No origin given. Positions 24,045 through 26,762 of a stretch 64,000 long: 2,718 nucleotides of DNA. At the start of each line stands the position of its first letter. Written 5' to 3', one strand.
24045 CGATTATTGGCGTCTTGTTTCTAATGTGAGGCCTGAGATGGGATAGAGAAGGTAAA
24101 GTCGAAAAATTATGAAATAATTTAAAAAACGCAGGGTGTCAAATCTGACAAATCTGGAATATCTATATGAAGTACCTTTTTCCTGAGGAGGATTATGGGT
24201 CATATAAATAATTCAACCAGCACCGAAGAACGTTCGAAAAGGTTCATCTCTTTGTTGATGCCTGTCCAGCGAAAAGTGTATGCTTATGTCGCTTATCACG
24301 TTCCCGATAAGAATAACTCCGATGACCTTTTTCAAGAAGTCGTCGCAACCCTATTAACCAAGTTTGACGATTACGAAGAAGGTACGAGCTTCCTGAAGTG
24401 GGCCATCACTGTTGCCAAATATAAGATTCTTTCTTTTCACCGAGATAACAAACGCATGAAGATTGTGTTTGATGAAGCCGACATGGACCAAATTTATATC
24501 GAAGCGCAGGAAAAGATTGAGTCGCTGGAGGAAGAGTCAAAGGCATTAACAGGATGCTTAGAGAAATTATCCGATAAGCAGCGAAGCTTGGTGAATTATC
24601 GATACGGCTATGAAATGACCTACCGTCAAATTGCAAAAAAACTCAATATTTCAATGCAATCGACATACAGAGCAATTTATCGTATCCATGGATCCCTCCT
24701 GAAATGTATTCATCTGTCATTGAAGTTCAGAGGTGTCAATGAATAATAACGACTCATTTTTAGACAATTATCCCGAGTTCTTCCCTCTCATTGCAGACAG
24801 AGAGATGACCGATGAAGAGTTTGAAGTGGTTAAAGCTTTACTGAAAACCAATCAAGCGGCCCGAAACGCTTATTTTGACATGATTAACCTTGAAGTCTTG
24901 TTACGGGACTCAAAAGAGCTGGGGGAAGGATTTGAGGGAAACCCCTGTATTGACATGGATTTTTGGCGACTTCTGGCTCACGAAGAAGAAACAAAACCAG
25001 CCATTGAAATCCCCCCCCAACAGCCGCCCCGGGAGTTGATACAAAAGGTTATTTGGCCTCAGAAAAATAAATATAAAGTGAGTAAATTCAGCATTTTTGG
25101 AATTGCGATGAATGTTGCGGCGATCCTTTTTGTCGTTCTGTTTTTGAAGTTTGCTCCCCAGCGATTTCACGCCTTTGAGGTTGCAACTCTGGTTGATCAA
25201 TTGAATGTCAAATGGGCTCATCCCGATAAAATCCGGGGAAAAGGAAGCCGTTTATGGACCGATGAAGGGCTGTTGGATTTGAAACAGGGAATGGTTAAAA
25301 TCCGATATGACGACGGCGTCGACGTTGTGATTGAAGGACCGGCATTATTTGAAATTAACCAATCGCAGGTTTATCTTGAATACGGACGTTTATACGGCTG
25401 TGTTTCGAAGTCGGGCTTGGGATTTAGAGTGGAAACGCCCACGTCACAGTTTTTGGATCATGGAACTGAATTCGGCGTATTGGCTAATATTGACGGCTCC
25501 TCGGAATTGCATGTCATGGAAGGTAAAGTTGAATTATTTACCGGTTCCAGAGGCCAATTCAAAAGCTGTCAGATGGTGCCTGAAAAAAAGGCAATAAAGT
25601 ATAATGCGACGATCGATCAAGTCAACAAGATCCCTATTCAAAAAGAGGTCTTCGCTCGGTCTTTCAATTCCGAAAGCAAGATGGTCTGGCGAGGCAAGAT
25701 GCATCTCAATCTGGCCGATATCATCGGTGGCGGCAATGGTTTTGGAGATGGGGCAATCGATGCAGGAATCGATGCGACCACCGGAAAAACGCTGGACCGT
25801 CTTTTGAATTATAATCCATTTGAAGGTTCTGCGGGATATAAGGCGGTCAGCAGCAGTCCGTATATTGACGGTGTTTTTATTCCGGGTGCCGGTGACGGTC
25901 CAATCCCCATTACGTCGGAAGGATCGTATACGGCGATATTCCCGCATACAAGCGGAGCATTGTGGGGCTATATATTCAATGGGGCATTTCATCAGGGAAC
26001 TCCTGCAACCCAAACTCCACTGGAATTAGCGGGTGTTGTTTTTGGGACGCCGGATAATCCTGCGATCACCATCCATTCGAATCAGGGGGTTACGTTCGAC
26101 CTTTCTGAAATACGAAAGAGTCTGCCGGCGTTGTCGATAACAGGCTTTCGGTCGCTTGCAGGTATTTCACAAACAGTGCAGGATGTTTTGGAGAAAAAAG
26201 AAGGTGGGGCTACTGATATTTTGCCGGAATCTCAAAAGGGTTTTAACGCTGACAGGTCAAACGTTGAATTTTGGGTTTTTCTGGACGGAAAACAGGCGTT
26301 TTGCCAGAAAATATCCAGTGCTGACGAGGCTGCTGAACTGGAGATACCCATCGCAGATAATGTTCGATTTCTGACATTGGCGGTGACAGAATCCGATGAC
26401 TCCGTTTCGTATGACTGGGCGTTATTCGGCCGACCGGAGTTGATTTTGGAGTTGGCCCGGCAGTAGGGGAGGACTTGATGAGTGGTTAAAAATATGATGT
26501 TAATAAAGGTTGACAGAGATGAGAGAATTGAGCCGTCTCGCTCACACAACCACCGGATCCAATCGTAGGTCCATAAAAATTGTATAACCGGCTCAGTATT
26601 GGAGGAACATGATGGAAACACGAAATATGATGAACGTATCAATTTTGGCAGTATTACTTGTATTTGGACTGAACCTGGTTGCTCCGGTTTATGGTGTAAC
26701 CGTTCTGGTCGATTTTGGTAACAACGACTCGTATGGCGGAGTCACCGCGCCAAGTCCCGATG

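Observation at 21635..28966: Novel ~220-aa secreted N-terminal domain in three tandem paralogs with three different C-terminal fates, downstream of an ECF sigma/anti-sigma pair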

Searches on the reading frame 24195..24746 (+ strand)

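Call 4: search_protein_families(library=pfam, proteins=[window:24195-24746:+], max_evalue=1)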
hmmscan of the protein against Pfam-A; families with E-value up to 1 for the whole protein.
window:24195-24746:+ (183 aa): 12 families
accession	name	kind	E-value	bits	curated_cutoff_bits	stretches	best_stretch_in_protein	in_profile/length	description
PF04542.20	Sigma70_r2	-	7.5e-11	42.1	24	1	23-87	4-70/71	Sigma-70 region 2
PF08281.18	Sigma70_r4_2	-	8.5e-10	38.6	25.7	1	117-163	3-49/54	Sigma-70, region 4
PF04545.22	Sigma70_r4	-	8.4e-08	32.1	24.1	1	121-153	1-33/50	Sigma-70, region 4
PF07638.17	Sigma70_ECF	-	0.0046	17.3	21.1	1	59-160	68-171/185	ECF sigma factor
PF13384.12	HTH_23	-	0.01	16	24.6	1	141-163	18-40/50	Homeodomain-like domain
PF08647.16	BRE1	-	0.016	15.8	27.9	1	86-139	32-81/95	BRE1 E3 ubiquitin ligase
PF04297.20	UPF0122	-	0.034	14.8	22.7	1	125-169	18-62/101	Putative helix-turn-helix protein, YlxM / p13 like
PF10779.14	XhlA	-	0.04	14.5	34.7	1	93-122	26-55/67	Haemolysin XhlA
PF13551.12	HTH_29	-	0.082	13.4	28.1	1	141-163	13-35/64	Winged helix-turn helix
PF06530.18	Phage_antitermQ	-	0.087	13.2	26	1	109-163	44-101/118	Phage antitermination protein Q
PF24336.1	DUF7504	-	0.096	13.6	27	0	9-58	130-174/179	Family of unknown function (DUF7504)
PF07374.17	DUF1492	-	0.28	11.8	21.5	1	105-160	31-90/100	Protein of unknown function (DUF1492)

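Call 5: search_protein_families(library=ncbifam, proteins=[window:24195-24746:+], max_evalue=1)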
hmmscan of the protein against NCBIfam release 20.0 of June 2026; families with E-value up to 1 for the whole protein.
window:24195-24746:+ (183 aa): 99 families (the best 25 are shown)
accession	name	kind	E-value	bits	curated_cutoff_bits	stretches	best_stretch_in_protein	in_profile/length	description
TIGR02989.1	Sig-70_gvs1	subfamily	1.4e-39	135.6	124.55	1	16-172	2-158/158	RNA polymerase sigma-70 factor, Rhodopirellula/Verrucomicrobium family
TIGR02937.1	sigma70-ECF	superfamily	3.3e-25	88.6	42.9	1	20-171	6-164/165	sigma-70 family RNA polymerase sigma factor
NF009195.0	PRK12543.1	subfamily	3.4e-15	56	197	1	22-168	27-171/192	RNA polymerase sigma factor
TIGR02985.1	Sig70_bacteroi1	subfamily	7.6e-15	55.5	126.4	1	17-158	3-148/162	RNA polymerase sigma-70 factor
TIGR02952.1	Sig70_famx2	equivalog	1.1e-14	54.8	206.45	1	25-155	21-153/170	ECF subfamily RNA polymerase sigma factor, BldN family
NF007215.0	PRK09637.1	equivalog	8.3e-14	52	212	1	25-180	11-166/181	RNA polymerase sigma factor SigZ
NF058625.1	sigma_PG0214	equivalog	1.4e-13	50.9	130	1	15-162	4-151/170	GFO_1088 family ECF-type sigma factor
NF007222.0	PRK09640.1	equivalog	4.9e-13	49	194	1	15-157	26-167/188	RNA polymerase sigma factor SigX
TIGR02959.1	SigZ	equivalog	2.1e-12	47.2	168.65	1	27-176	7-156/170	RNA polymerase sigma factor SigZ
NF009166.1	PRK12513.1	equivalog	2.2e-12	47.1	206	1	17-151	24-165/193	RNA polymerase sigma factor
NF009168.0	PRK12515.1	subfamily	2.2e-12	46.9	236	1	23-156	30-163/189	RNA polymerase sigma factor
NF007216.0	PRK09638.1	equivalog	2.3e-11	43.8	194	1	17-154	20-156/180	RNA polymerase sigma factor SigY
TIGR02950.1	SigM_subfam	subfamily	2.6e-11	43.6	147.95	1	26-165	11-151/159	RNA polymerase sigma factor, SigM family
NF007228.0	PRK09646.1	subfamily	3.7e-11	43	226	1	14-155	29-173/194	ECF RNA polymerase sigma factor SigK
NF007226.0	PRK09644.1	equivalog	5.7e-10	39.5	199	1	27-164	13-149/166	RNA polymerase sigma factor SigM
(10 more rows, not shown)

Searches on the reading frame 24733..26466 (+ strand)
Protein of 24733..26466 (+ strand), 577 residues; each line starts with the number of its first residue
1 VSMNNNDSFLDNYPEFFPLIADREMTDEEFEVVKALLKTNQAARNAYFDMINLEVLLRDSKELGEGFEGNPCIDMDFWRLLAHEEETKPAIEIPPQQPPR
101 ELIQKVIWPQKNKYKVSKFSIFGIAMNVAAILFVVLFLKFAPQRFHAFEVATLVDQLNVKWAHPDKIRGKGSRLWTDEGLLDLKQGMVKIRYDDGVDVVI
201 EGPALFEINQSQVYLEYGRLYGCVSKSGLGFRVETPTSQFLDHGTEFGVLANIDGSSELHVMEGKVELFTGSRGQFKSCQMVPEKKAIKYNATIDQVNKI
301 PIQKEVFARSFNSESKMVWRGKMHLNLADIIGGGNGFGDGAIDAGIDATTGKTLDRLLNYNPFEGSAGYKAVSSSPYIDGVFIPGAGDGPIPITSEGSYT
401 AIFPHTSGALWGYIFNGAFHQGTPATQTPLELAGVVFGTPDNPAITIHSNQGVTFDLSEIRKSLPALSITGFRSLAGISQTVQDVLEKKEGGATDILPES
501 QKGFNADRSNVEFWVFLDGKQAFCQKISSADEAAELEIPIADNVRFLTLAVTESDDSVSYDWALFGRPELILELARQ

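Call 4: search_protein_families(library=pfam, proteins=[window:24733-26466:+], max_evalue=1)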
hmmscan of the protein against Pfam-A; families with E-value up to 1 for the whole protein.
window:24733-26466:+ (577 aa): 2 families
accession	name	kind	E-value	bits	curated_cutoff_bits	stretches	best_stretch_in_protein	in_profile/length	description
PF08305.17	NPCBM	-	8.7e-08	32.7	23.9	1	506-570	72-136/137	NPCBM/NEW2 domain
PF04773.18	FecR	-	5.5e-06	27.2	24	1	187-267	10-97/97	FecR protein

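Call 5: search_protein_families(library=ncbifam, proteins=[window:24733-26466:+], max_evalue=1)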
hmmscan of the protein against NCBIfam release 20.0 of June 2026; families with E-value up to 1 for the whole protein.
window:24733-26466:+ (577 aa): 3 families
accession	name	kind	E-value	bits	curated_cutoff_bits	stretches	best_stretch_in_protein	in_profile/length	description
NF047528.1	LIMLP_03685_anti-sigma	equivalog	0.045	12.9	200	1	237-302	180-246/347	LIMLP_03685 family anti-sigma factor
NF047849.1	Lsa33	exception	0.13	11.4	420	1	211-268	105-164/310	surface adhesin Lsa33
NF010229.0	PRK13682.1-4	equivalog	0.77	9.9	52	0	121-136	23-38/53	hypothetical protein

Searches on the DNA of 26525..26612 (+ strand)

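Call 56: build_rna_model(alignment_id=A6)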
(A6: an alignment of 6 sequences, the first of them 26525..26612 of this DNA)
Model R1 built from alignment A6 (6 sequences, 113 columns); structure: RNAalifold consensus.
model positions 101; base pairs 17; branch points 0; effective number of sequences 1.99; information 0.59 bits per position. Calibrated on 0.2 Mb of random sequence (short: E-values are rough).
structure used (alignment columns):
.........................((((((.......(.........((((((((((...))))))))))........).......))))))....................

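Call 57: search_with_rna_model(model_id=R1, sources=[window, L001, L005, L006, L007, L008, L009, L010, L011, L012, L013, L014, L015, L016, L017, L018, L019, L020, L021, L022, L023, L024, L025, L026, L027, L028, L029, L030, L031, L032, L033, L034, L035, L036, L037, L038, L039, L040, L041, L042, L043, L044, L045, L046, L047, L048, L049, L050, L051, L052, L053, L054, L055, L056, L057, L058, L059, L060, L061, L062, L063, L064, L065, L066, L067, L068], max_evalue=1, show_alignments=0)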
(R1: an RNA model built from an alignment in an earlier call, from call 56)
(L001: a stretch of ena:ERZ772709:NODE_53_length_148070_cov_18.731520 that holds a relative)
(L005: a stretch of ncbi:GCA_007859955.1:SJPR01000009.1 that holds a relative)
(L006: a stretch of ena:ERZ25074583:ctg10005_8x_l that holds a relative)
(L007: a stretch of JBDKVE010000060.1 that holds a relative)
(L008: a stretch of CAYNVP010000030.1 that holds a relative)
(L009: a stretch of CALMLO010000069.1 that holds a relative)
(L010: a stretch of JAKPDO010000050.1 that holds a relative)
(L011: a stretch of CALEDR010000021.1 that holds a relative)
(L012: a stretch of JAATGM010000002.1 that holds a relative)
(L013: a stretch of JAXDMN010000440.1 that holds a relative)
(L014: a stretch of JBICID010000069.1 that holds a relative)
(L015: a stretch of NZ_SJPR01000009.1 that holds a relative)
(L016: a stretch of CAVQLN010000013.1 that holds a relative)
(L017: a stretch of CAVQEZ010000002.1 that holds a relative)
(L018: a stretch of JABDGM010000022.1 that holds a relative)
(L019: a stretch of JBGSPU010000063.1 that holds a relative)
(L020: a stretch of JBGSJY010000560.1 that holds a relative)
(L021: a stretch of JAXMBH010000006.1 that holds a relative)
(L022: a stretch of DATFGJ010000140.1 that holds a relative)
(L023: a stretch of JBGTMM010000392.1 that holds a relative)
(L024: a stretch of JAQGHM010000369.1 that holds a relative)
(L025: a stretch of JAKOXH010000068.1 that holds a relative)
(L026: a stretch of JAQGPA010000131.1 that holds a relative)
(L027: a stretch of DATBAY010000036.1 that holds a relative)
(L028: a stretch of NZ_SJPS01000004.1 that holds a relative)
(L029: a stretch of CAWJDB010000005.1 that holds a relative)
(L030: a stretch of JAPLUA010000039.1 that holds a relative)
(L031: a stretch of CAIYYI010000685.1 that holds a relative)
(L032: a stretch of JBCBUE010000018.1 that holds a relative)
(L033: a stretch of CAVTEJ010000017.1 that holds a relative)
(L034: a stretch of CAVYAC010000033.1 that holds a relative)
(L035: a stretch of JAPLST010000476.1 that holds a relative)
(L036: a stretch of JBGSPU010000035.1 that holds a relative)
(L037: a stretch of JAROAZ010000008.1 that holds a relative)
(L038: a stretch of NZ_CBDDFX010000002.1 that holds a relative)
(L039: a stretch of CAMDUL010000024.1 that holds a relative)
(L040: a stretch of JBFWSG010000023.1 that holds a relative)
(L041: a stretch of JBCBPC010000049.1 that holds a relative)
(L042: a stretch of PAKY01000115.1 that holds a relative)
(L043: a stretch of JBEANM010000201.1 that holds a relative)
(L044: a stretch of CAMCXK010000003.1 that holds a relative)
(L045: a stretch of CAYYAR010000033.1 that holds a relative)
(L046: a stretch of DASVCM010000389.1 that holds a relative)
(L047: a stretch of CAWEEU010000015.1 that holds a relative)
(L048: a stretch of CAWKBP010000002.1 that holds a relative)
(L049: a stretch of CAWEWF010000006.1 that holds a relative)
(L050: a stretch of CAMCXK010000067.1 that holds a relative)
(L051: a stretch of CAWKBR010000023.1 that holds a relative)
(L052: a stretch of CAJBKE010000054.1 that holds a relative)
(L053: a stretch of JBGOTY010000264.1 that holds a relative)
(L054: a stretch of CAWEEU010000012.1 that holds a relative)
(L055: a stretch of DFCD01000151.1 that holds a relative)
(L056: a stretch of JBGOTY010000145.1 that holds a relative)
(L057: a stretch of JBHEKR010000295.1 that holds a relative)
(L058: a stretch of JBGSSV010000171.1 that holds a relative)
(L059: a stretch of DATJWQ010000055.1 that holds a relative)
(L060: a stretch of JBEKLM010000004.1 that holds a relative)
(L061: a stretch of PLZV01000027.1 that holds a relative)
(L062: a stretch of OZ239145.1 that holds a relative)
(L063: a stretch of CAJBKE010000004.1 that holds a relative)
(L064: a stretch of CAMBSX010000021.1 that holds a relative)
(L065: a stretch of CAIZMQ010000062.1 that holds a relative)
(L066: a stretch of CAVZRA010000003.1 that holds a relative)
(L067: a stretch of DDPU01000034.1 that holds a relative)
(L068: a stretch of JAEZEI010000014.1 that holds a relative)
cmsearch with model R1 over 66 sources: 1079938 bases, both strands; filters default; matches with E-value up to 1: 9.
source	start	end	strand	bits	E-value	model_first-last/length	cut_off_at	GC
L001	7903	8002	+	102.8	3.7e-21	1-101/101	no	0.54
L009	9816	9915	+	102.8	3.7e-21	1-101/101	no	0.54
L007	9815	9915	+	101.9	6.4e-21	1-101/101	no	0.53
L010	9823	9924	+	99.1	2.8e-20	1-101/101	no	0.57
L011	9822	9924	+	96.8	1e-19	1-101/101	no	0.54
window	26514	26612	+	83.7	1.4e-16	1-101/101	no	0.46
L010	9839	9906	-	20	0.21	17-83/101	no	0.57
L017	9469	9493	-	19.6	0.25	40-64/101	no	0.44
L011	9839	9906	-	18.9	0.38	17-83/101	no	0.56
